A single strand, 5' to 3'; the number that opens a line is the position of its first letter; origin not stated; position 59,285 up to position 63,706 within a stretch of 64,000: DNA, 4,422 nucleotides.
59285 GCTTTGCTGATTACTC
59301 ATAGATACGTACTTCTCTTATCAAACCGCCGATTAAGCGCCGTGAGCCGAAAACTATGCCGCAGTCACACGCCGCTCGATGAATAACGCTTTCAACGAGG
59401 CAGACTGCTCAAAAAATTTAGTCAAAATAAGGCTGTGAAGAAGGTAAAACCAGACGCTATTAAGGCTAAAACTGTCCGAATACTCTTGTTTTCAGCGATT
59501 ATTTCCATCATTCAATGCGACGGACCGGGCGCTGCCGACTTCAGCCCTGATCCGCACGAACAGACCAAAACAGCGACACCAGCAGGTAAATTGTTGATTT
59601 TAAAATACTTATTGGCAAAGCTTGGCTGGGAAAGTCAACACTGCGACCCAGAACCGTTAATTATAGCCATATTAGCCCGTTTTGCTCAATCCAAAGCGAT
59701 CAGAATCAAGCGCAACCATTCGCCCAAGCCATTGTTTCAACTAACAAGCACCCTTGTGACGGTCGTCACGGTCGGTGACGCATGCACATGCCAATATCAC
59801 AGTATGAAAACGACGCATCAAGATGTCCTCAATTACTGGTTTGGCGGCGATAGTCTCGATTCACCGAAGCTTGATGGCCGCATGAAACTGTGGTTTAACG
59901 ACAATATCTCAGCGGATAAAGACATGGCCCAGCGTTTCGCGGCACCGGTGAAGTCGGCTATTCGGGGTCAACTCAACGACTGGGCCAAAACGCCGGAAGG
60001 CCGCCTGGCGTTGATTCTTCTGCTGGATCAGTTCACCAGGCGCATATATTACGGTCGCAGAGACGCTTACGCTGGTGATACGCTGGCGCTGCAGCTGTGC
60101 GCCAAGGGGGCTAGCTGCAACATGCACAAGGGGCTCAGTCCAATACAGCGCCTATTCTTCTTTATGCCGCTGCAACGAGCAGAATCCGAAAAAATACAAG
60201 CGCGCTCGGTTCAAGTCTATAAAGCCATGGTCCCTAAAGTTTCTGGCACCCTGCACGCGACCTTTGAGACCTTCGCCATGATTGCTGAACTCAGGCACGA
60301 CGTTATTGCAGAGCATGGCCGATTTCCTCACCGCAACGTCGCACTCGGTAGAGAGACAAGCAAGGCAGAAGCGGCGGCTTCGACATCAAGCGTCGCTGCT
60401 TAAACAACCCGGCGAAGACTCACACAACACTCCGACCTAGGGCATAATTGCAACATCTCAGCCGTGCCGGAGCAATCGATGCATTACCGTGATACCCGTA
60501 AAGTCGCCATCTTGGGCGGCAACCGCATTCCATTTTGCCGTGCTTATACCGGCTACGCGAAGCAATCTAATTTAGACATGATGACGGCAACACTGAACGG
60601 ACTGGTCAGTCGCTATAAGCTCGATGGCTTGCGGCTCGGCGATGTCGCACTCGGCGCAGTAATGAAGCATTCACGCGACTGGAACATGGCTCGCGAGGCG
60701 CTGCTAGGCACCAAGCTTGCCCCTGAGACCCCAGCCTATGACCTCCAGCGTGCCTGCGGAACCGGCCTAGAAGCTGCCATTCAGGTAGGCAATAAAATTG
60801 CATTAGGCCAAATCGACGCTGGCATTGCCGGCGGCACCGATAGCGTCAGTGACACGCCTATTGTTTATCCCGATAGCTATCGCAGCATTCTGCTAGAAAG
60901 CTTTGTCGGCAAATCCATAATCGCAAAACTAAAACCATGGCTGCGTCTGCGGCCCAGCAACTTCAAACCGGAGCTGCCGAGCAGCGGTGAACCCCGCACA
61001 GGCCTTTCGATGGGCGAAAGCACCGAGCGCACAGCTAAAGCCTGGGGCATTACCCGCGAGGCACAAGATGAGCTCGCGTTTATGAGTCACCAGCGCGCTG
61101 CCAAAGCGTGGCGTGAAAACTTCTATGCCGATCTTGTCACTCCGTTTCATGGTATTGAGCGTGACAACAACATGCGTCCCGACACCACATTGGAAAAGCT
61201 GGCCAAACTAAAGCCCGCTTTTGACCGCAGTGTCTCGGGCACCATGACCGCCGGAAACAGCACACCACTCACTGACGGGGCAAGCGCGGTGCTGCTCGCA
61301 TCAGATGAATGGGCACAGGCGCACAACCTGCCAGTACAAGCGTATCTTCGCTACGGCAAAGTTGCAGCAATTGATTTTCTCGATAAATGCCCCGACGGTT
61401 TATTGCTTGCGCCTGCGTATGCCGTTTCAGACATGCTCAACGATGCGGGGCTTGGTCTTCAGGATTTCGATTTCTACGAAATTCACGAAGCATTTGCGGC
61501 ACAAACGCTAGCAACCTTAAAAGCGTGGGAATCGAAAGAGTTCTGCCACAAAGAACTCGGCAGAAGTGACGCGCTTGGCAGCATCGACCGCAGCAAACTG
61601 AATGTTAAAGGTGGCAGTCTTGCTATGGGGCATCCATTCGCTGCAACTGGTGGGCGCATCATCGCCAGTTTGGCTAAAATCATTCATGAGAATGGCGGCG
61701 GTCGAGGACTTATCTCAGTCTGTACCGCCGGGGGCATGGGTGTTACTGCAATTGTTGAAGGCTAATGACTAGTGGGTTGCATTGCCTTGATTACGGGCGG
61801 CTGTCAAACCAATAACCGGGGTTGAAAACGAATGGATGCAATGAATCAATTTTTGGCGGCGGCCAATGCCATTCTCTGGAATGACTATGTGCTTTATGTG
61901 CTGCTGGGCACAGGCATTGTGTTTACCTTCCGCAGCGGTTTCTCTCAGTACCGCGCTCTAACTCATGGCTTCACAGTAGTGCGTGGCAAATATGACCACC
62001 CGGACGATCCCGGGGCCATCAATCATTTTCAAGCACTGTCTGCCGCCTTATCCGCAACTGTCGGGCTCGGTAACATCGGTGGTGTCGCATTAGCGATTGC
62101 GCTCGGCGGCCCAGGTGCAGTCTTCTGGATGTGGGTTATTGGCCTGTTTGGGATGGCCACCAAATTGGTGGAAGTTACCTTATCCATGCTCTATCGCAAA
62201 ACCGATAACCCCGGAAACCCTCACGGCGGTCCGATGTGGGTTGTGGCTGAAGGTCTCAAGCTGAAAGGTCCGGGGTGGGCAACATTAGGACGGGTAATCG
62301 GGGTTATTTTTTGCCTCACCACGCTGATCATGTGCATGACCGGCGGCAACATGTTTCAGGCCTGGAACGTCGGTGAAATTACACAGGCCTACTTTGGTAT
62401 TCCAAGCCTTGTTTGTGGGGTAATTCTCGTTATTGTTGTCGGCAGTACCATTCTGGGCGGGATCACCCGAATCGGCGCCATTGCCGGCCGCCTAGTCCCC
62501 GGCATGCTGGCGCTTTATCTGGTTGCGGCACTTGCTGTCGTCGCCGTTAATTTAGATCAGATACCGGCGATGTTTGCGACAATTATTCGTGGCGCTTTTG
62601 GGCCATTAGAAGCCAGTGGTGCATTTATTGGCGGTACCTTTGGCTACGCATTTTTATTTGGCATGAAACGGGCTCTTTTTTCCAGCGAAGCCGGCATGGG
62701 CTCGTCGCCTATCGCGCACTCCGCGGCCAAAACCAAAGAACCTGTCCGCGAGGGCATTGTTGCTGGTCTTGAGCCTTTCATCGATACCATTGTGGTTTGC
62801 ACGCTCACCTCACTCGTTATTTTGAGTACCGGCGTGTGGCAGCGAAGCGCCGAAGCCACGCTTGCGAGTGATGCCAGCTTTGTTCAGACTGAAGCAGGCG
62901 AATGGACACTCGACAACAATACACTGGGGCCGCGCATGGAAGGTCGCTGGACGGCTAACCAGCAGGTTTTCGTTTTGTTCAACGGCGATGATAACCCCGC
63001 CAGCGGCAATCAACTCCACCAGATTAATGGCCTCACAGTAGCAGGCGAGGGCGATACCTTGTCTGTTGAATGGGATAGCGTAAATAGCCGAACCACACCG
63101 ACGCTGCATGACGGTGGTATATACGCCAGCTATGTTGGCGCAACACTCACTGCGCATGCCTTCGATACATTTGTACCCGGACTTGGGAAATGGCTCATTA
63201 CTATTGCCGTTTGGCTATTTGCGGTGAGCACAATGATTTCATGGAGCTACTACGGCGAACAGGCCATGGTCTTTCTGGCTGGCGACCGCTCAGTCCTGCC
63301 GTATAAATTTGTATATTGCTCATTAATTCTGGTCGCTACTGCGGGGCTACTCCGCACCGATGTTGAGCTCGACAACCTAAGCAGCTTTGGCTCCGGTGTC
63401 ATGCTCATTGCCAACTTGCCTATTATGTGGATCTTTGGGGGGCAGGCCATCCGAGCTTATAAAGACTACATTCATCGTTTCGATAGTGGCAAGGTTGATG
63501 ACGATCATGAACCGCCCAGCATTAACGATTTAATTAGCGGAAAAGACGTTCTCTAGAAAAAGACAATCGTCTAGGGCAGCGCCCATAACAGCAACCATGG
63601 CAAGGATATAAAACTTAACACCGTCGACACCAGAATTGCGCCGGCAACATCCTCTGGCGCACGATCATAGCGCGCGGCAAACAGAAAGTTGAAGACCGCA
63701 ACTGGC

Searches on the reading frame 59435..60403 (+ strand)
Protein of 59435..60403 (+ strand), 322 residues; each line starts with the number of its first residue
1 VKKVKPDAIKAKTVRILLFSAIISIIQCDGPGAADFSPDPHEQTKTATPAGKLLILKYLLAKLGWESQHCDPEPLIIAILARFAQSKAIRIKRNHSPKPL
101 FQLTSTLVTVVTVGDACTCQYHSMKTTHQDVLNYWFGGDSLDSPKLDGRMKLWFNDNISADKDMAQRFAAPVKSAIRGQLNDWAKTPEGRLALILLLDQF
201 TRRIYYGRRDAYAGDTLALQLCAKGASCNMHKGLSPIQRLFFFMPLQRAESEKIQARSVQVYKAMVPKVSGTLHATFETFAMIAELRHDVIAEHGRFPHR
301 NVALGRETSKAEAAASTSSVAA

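Call 51: search_protein_families(library=pfam, proteins=[window:59435-60403:+], max_evalue=0.00001)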
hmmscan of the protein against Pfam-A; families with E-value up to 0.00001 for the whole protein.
window:59435-60403:+ (322 aa): 1 family
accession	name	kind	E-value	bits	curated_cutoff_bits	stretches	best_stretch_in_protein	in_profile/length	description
PF06041.17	DUF924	-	3.6e-45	154.7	27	1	131-314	1-174/180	Bacterial protein of unknown function (DUF924)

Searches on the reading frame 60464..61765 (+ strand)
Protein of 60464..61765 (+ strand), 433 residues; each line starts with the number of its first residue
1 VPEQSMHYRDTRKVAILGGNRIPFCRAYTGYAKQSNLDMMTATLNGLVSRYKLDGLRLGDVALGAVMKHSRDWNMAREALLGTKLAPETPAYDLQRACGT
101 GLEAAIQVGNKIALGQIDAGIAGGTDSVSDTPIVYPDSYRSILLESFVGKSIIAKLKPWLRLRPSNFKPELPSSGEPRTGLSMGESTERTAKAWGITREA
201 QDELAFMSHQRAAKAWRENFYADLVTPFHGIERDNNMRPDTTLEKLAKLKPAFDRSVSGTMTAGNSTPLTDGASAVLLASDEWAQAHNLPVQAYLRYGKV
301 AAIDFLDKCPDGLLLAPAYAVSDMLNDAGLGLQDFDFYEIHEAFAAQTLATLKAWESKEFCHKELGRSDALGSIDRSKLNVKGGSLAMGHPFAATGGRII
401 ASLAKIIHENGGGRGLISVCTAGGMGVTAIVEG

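Call 80: search_protein_families(library=pfam, proteins=[window:60464-61765:+], max_evalue=0.001)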
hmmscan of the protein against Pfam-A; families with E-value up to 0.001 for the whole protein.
window:60464-61765:+ (433 aa): 3 families
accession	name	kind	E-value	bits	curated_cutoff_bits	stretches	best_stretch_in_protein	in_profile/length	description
PF00108.29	Thiolase_N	-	9.5e-48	163.3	26.4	1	14-281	1-259/260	Thiolase, N-terminal domain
PF02803.24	Thiolase_C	-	7.5e-31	106.8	27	1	309-432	16-122/123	Thiolase, C-terminal domain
PF22691.2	Thiolase_C_1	-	0.00017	21.8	28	1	312-395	15-99/144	Thiolase C-terminal domain-like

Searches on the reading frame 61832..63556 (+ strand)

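Call 80: search_protein_families(library=pfam, proteins=[window:61832-63556:+], max_evalue=0.001)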
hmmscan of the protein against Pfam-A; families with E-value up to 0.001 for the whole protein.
window:61832-63556:+ (574 aa): 1 family
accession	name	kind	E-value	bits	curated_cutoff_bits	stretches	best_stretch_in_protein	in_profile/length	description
PF01235.23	Na_Ala_symp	-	7.7e-114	381.5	24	1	58-555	8-388/392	Sodium:alanine symporter family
